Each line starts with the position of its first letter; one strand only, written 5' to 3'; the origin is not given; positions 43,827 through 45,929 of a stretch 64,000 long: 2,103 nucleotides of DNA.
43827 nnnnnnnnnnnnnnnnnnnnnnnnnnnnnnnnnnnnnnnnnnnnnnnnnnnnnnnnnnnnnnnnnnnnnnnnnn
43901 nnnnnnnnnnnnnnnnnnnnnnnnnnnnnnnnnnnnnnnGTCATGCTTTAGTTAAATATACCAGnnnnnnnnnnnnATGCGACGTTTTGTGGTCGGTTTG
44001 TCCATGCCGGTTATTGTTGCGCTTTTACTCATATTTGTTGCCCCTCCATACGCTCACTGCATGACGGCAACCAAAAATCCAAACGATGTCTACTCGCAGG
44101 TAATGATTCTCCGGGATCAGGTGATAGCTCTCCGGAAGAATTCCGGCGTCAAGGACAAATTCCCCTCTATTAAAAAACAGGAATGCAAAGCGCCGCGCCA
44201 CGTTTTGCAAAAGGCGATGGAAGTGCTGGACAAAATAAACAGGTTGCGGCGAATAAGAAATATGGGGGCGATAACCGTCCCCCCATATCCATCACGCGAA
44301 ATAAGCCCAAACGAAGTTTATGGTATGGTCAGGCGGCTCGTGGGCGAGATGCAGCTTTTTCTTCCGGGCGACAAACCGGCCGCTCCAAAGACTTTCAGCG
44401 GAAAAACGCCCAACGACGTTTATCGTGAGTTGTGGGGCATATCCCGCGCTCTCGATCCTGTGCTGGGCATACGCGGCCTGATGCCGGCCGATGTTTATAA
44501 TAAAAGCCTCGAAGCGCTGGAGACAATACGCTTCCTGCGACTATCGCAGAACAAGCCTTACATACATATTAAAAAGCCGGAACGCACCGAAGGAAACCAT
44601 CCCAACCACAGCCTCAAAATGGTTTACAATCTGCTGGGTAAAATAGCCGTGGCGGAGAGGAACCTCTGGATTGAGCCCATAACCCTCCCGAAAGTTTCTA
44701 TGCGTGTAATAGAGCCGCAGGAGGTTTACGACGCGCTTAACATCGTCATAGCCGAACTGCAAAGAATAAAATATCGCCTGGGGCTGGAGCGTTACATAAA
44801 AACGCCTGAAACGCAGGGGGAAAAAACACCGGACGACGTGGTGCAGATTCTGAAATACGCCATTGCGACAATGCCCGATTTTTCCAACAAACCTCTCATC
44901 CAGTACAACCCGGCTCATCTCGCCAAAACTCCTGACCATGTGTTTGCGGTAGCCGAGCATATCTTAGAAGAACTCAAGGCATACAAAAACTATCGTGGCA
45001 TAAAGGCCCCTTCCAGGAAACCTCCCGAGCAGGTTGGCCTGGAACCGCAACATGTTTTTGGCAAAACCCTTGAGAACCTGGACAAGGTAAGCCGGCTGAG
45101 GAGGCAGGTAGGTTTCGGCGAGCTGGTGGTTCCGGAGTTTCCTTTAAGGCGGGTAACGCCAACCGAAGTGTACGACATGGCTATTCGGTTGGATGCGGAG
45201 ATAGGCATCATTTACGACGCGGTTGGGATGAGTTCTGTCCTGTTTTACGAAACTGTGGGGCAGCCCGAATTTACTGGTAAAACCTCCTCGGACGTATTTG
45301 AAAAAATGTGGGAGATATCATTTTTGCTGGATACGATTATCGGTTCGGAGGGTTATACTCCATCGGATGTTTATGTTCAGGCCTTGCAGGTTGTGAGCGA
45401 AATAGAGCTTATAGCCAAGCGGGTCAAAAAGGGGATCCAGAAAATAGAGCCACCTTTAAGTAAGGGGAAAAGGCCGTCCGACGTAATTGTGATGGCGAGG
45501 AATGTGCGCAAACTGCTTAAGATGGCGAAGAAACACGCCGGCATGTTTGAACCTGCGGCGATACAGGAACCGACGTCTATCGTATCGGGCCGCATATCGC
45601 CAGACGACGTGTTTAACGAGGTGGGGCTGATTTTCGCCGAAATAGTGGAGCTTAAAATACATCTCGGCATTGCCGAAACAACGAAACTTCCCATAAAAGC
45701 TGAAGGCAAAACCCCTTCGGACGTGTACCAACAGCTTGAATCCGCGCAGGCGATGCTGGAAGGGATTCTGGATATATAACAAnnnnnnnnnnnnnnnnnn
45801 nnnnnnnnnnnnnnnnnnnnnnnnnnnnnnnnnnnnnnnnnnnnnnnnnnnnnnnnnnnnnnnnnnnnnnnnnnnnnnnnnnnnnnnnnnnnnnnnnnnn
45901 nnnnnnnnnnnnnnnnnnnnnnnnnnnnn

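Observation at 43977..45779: Unrecognised secreted repeat protein: 16 repeats of ~38 aa with a P-x-[DE]-V-[YF] motif and a two-level (super-repeat) architecture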

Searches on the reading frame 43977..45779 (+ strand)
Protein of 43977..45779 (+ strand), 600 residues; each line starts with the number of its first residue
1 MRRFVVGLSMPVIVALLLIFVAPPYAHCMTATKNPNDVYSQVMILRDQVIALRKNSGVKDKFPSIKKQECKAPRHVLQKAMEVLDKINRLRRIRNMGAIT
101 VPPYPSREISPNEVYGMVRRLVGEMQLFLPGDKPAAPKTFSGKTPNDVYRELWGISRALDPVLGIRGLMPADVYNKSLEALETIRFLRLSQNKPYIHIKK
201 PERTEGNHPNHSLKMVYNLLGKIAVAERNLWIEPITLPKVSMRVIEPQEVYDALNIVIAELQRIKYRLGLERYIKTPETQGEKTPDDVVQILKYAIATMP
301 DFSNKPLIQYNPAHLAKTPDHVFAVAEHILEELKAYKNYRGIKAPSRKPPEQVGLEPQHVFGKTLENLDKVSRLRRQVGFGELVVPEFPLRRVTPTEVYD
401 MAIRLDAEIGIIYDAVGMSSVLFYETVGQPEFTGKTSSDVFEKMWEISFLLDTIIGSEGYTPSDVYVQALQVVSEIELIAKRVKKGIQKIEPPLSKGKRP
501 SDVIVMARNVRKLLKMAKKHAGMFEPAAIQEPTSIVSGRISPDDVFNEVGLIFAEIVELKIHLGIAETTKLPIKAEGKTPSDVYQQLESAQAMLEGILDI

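Call 3: search_protein_families(library=pfam, proteins=[window:43977-45779:+], max_evalue=1)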
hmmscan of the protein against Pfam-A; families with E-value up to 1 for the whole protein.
window:43977-45779:+ (600 aa): 0 families

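Call 4: search_protein_families(library=ncbifam, proteins=[window:43977-45779:+], max_evalue=1)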
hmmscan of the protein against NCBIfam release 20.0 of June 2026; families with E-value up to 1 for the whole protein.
window:43977-45779:+ (600 aa): 1 family
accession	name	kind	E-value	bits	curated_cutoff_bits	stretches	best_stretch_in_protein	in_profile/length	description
TIGR03353.2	VI_chp_4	equivalog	0.083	12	100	1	84-160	226-297/429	type VI secretion system baseplate subunit TssK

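Call 5: search_solved_structures(query=window:43977-45779:+, max_evalue=10)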
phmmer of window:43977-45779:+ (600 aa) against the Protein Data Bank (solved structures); distinct sequences matched with E-value up to 10: 1.
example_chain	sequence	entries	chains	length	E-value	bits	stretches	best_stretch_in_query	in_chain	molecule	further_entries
6egc_A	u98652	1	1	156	1.7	10.5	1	446-520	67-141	SC_2L4HC2_23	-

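Call 7: find_homologous_proteins(query=window:43977-45779:+, max_evalue=0.001)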
Query window:43977-45779:+ (600 aa): 229 proteins with E <= 0.001 among 8000 candidates; the best 120 are listed.
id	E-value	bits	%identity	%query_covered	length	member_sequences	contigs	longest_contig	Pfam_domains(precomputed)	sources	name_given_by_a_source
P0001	0.0e+0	1334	100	100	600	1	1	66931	-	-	-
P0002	5.8e-227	773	59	98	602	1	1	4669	-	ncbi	-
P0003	8.0e-221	753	57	100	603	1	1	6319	-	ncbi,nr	ncbi:MAG: hypothetical protein GY775_17390 [Candidatus Scalindua sp.]|nr:hypothetical protein [Candi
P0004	9.0e-220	749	59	98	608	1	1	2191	-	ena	-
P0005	6.8e-190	651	54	98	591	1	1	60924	-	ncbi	-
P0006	2.3e-171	590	51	95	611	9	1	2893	-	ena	-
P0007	1.6e-169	583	48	99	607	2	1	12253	-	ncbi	ncbi:MAG: hypothetical protein V3W31_07525 [Thermodesulfobacteriota bacterium]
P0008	2.6e-165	570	49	95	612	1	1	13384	-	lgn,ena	-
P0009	2.1e-164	567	47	98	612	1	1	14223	-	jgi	-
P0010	7.7e-164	565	47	95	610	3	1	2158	-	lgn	-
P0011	1.6e-162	560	46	98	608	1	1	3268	-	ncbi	-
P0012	3.6e-161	556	47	98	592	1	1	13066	-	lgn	-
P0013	9.2e-161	555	48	98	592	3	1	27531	-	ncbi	-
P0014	6.6e-158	545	47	99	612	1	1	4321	-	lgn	-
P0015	6.7e-158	545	48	96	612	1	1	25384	-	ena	-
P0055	4.7e-135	470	43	98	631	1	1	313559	-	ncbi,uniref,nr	ncbi:MAG: hypothetical protein DIZ78_11340 [endosymbiont of Escarpia spicata]|uniref:Uncharacterized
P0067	2.8e-131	457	44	95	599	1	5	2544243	-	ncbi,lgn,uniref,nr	ncbi:hypothetical protein [Hydrogenimonas thermophila]|uniref:Uncharacterized protein n=1 Tax=Hydrog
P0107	5.1e-121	423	41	94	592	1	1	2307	PF22748.2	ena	-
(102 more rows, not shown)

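Call 9: find_encoding_contigs(protein=P0067, flank=10000, max_places=2)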
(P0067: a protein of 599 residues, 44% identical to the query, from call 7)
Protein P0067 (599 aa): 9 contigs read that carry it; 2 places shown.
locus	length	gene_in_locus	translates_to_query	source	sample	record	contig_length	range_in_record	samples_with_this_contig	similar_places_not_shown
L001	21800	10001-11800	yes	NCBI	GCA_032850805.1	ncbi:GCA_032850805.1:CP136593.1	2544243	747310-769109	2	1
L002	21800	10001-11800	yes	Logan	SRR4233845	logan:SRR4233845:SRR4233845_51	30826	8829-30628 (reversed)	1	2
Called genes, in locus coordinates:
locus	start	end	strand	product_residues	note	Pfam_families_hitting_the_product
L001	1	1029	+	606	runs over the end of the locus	PF00990:GGDEF, PF22335:Cas10-Cmr2_palm2 (faint)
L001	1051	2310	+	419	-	PF02308:MgtC, PF13194:DUF4010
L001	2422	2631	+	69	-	-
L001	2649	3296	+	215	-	PF00484:Pro_CA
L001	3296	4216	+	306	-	PF00070:Pyr_redox (faint), PF02558:ApbA, PF08546:ApbA_C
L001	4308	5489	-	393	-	PF13808:DDE_Tnp_1_assoc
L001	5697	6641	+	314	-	PF07751:Abi_2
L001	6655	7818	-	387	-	PF00155:Aminotran_1_2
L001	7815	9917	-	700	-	PF12867:DinB_2, PF03781:FGE-sulfatase, PF13489:Methyltransf_23, PF13649:Methyltransf_25 (weak), PF13847:Methyltransf_31 (faint), PF08241:Methyltransf_11, PF08242:Methyltransf_12 (faint)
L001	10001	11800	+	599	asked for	-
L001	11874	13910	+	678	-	PF21623:HK_sensor_dom_bact, PF00672:HAMP, PF00512:HisKA, PF02518:HATPase_c, PF14501:HATPase_c_5 (weak)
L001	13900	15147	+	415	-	PF00072:Response_reg, PF00990:GGDEF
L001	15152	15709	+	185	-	PF09335:VTT_dom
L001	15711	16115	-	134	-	PF01641:SelR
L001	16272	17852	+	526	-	PF01293:PEPCK_ATP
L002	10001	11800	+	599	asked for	-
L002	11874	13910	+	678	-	PF21623:HK_sensor_dom_bact, PF00672:HAMP, PF00512:HisKA, PF02518:HATPase_c, PF14501:HATPase_c_5 (weak)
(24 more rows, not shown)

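Call 10: find_encoding_contigs(protein=P0055, flank=10000, max_places=2)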
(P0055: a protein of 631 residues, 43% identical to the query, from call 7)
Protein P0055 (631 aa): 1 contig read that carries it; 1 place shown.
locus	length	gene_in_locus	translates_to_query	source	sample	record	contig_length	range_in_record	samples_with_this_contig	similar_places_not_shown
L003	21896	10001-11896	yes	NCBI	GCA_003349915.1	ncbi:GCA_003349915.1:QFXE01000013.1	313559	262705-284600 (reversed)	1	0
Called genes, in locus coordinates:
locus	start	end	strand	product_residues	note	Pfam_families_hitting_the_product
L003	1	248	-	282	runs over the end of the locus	PF13145:Rotamase_2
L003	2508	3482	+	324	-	PF13557:Phenol_MetA_deg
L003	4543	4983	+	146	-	PF02635:DsrE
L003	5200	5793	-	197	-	-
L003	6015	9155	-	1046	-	PF00989:PAS, PF08448:PAS_4, PF13426:PAS_9, PF13185:GAF_2, PF00512:HisKA, PF02518:HATPase_c, PF00072:Response_reg, PF01627:Hpt, +1 more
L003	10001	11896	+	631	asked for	-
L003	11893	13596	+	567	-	PF21623:HK_sensor_dom_bact, PF00672:HAMP, PF00990:GGDEF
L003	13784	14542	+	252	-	PF12849:PBP_like_2, PF13531:SBP_bac_11, PF12727:PBP_like (weak)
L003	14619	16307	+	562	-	PF00672:HAMP, PF00015:MCPsignal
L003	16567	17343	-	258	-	PF04191:PEMT, PF04140:ICMT (weak)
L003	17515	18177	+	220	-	-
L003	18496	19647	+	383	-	PF00005:ABC_tran, PF17131:TP_0789-like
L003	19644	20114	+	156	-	-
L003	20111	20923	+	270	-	-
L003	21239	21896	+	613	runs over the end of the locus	PF08448:PAS_4 (faint), PF00989:PAS (weak), PF24820:Diguanyl_cycl_sensor (weak), PF00512:HisKA, PF02518:HATPase_c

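Call 15: find_related_loci(query=A1, collection=genome_contigs, flank=6000)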
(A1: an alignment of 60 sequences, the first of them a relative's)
Query A1 (600 aa) in genome_contigs; peptide patterns used: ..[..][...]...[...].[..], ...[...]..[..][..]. (x = any residue, [..] = any of these).
113 stretches matched a pattern; 59 encode a relative of the query (tblastn E <= 1e-3); 59 distinct loci.
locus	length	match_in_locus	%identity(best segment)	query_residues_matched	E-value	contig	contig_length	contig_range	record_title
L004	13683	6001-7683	54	14-600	0e+0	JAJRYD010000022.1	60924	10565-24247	MAG: Nitrospirae bacterium isolate Dive96_bin3.244 k141_1637208, whole genome shotgun sequence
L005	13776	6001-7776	44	18-600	3e-155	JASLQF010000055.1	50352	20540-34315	MAG: Rhodospirillales bacterium isolate Arabian11_MAG_77 c_000001782597, whole genome shotgun sequence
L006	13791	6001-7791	43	12-600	2e-148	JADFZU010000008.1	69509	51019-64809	MAG: Magnetococcales bacterium isolate nJSWbin3 nJSW_bin3_NODE_8_length_69509_cov_4.774528, whole genome shotgun sequenc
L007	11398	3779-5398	44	33-567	1e-145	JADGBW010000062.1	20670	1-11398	MAG: Magnetococcales bacterium isolate nwagbin5 nwag_bin5_NODE_228_length_20670_cov_8.506427, whole genome shotgun seque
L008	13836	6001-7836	42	6-600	1e-144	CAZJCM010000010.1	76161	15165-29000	MAG TPA_asm: uncultured Sedimenticola sp. isolate binchicken_co64_81 genome assembly, contig: NODE_150_length_76161_cov_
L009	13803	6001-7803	42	6-599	1e-144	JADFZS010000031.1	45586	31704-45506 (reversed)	MAG: Magnetococcales bacterium isolate nJSWbin1 nJSW_bin1_NODE_31_length_45586_cov_7.732492, whole genome shotgun sequen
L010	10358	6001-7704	44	32-600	2e-144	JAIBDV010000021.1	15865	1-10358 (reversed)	MAG: Neptuniibacter sp. isolate bin.36 k141_360645_length_15865_cov_20.1053, whole genome shotgun sequence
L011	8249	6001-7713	43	33-598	6e-144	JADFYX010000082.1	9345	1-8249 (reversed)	MAG: Magnetococcales bacterium isolate nGRbin4 nGR_bin4_NODE_82_length_9345_cov_3.930837, whole genome shotgun sequence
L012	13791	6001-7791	44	2-599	6e-144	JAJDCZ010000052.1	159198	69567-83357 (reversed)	MAG: Phycisphaerales bacterium isolate OFTM204 OFTM204_51, whole genome shotgun sequence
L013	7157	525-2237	43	26-598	9e-144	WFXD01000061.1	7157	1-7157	MAG: Gammaproteobacteria bacterium isolate S141_33 k151_223830, whole genome shotgun sequence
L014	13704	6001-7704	43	32-598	5e-142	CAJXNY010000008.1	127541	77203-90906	MAG TPA_asm: uncultured Oceanospirillaceae bacterium isolate SRR3933262_bin.5_MetaBAT_v2.12.1_MAG genome assembly, conti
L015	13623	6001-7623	45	33-598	4e-141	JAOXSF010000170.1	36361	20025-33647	MAG: Marinobacterium sp. isolate R2S4C4D_S44.004 k141_145985, whole genome shotgun sequence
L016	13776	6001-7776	43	12-600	8e-141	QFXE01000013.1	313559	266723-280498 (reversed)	MAG: endosymbiont of Escarpia spicata isolate A1462 scaffold167172_len313559_cov110_read99_cluster25, whole genome shotg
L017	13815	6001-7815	42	1-600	3e-139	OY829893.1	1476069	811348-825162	MAG: Sedimenticolaceae bacterium isolate 6ff8635f-dff1-4316-91b4-0e33d66fd4de genome assembly, chromosome: 3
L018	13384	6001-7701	42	33-600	1e-135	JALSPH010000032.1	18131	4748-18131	MAG: Campylobacterales bacterium isolate 356-284_metabat2_scaf2bin.038 356-284_scaffold_1398_c1, whole genome shotgun se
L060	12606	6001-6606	41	25-412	1e-42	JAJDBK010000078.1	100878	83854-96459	MAG: Nitrospinaceae bacterium isolate OFTM379 OFTM379_77, whole genome shotgun sequence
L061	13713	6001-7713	47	30-598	4e-157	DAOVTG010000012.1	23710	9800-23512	MAG TPA_asm: Deltaproteobacteria bacterium isolate CSMAG_1647 CSMAG_1647_k141_1200839_length_23710_cov_31.6270, whole ge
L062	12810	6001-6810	24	35-296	2e-12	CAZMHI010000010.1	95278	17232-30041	MAG TPA_asm: uncultured Rhodospirillaceae bacterium isolate SRP077602_co11_112 genome assembly, contig: NODE_99_length_9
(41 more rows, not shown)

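Call 22: predict_structure(alignment_id=A1)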
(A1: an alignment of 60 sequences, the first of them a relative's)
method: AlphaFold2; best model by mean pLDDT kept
length: 600 residues; sequences in the alignment: 60
mean_pLDDT: 92.5   pTM: 0.90
mean pLDDT of the five models: 92.5, 92.4, 92.1, 91.3, 91.0
residues with pLDDT >= 90: 493; 70-90: 81; 50-70: 17; < 50: 9
segments of 3 or more residues with pLDDT < 50: 1-4, 25-29
pLDDT, mean of each block of 10 residues (from residue 1): 55 81 52 91 98 97 95 98 97 95 93 96 96 87 98 98 91 96 96 89 95 97 98 94 92 97 97 88 95 98 92 95 98 97 93 94 98 94 94 96 98 94 90 96 98 91 97 96 86 94 96 94 80 73 95 96 91 93 97 93
secondary structure, 60 per line:
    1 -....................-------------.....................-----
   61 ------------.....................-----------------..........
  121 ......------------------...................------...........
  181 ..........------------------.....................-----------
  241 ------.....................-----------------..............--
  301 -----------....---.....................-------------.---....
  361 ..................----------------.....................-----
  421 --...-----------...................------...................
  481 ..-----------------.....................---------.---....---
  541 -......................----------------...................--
elements in order: H2-21 H35-55 H73-93 H111-126 H145-163 H170-190 H209-229 H247-267 H285-298 H312-315 H319-339 H357-378 H395-415 H437-455 H462-482 H500-520 H534-537 H542-563 H580-598

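Call 24: fold_search(model_id=the predicted structure, library=pdb)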
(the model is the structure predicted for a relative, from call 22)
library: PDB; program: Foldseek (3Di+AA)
matches with E <= 10: 70; with E <= 0.001: 0
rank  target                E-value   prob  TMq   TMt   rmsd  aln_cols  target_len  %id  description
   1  8y0b_A                6.9e-01  0.04  0.11  0.07  24.6       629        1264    9  Crystal structure of FnCas12a in complex with pre-crRNA and 12nt target DNA (released 2025-01-01)
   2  5ys3_B                1.3e+00  0.08  0.09  0.22  18.1       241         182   12  1.8 angstrom crystal structure of Succinate-Acetate Permease from Citrobacter koseri (released 2018-04-25)
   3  7v75                  1.9e+00  0.01  0.06  0.06  28.5       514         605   11  Thermostabilized human prestin in complex with salicylate (released 2022-08-31)
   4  6sl3                  2.0e+00  0.02  0.09  0.08  42.4       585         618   11  ALPHA-ACTININ FROM ENTAMOEBA HISTOLYTICA in orthorhombic space group (released 2020-08-26)
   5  8zgp_A                2.2e+00  0.02  0.07  0.06  25.8       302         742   10  CryoEM structure of dimeric quinol dependent nitric oxide reductase from Neisseria meningitidis (released 2025-05-14)
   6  7c77_B                2.2e+00  0.02  0.09  0.10  24.6       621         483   10  Cryo-EM structure of mouse TLR3 in complex with UNC93B1 (released 2021-01-06)
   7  8uc1_A                2.2e+00  0.02  0.08  0.07  24.4       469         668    9  Cryo-EM structure of dolphin Prestin in low Cl buffer (released 2023-12-13)
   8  3r6y_E                2.5e+00  0.04  0.11  0.15  25.2       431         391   12  Crystal structure of chymotrypsin-treated aspartase from Bacillus sp. YM55-1 (released 2011-07-13)
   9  4qiq                  2.5e+00  0.02  0.09  0.11  25.3       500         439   10  Crystal structure of D-xylose-proton symporter (released 2014-08-06)
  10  6m2l_B                2.8e+00  0.02  0.07  0.09  23.2       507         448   10  Crystal structure of Plasmodium falciparum hexose transporter PfHT1 bound with C3361 (released 2020-09-09)
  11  6i1l_A                2.9e+00  0.01  0.09  0.06  25.5       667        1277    9  Crystal structure of FnCas12a in complex with a crRNA guide and ssDNA target (released 2019-01-23)
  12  9hcj_00               3.1e+00  0.01  0.10  0.09  25.8       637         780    9  D. discoideum nuclear pore complex (released 2024-12-25)
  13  6fwf                  3.2e+00  0.01  0.07  0.07  23.8       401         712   11  Low resolution structure of Neisseria meningitidis qNOR (released 2018-03-14)
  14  9gry_A                3.5e+00  0.02  0.07  0.12  26.0       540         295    7  Cryo-EM structure of human SLC35B1-Q113F variant with AMP-PNP (released 2025-05-21)
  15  9i20_A                3.6e+00  0.02  0.08  0.13  22.7       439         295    8  Cryo-EM structure of human SLC35B1 with ADP (released 2025-05-21)
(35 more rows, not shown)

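Call 28: search_solved_structures(query=A1, max_evalue=10)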
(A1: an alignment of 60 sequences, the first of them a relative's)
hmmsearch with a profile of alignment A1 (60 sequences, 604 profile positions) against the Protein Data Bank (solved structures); distinct sequences matched with E-value up to 10: 2.
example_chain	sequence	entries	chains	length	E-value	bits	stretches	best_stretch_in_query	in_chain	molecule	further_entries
8fjf_A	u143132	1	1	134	0.073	14.6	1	343-390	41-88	H10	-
9d3x_A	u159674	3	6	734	0.087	14.3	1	411-464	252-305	Anaerobic ribonucleoside-triphosphate reductase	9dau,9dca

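Call 29: fold_search(model_id=the predicted structure, library=viral)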
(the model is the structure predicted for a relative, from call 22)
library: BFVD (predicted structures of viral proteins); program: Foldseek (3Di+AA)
matches with E <= 10: 73; with E <= 0.001: 0
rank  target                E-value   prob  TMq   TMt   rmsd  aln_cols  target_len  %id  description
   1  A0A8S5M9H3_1          3.1e-01  0.03  0.08  0.06  33.8       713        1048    9  Uncharacterized protein [Siphoviridae sp. ctv4j104]
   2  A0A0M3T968            7.8e-01  0.03  0.08  0.10  28.1       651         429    9  F22 [Felid gammaherpesvirus 1]
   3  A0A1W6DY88            1.1e+00  0.02  0.08  0.10  27.3       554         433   12  Putative RNA polymerase sigma factor [Aeromonas phage phiA8-29]
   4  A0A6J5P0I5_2          1.1e+00  0.02  0.08  0.05  31.7       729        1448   12  ART-PolyVal-like domain-containing protein [uncultured Caudovirales phage]
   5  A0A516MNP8            1.6e+00  0.02  0.10  0.07  34.5       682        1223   12  (no name in the UniProt tables at hand)
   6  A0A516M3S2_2          1.8e+00  0.02  0.09  0.06  28.3       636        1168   10  (no name in the UniProt tables at hand)
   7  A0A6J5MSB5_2          2.0e+00  0.01  0.08  0.05  31.7       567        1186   14  Uncharacterized protein [uncultured Caudovirales phage]
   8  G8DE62                2.1e+00  0.01  0.07  0.06  29.5       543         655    9  (no name in the UniProt tables at hand)
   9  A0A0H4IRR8            2.6e+00  0.02  0.08  0.12  22.7       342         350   12  Uncharacterized protein [Pseudoalteromonas phage H101]
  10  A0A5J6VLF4            2.7e+00  0.03  0.09  0.15  20.6       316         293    9  EamA-like transporter family protein [Megaviridae environmental sample]
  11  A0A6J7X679            2.7e+00  0.01  0.08  0.07  40.3       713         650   11  Uncharacterized protein [uncultured Caudovirales phage]
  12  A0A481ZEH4            2.8e+00  0.04  0.09  0.12  32.4       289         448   15  Uncharacterized protein [Pithovirus LCPAC406]
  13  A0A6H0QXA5            2.8e+00  0.01  0.09  0.07  29.1       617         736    9  Membrane protein ORF64 [Cyprinid herpesvirus 2]
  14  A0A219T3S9            2.9e+00  0.01  0.09  0.06  26.1       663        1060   10  RNA-directed RNA polymerase L (Fragment) [Emaravirus cajani]
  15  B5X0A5                3.1e+00  0.02  0.09  0.11  26.0       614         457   10  Uncharacterized protein [Helicoverpa armigera NPV NNg1]
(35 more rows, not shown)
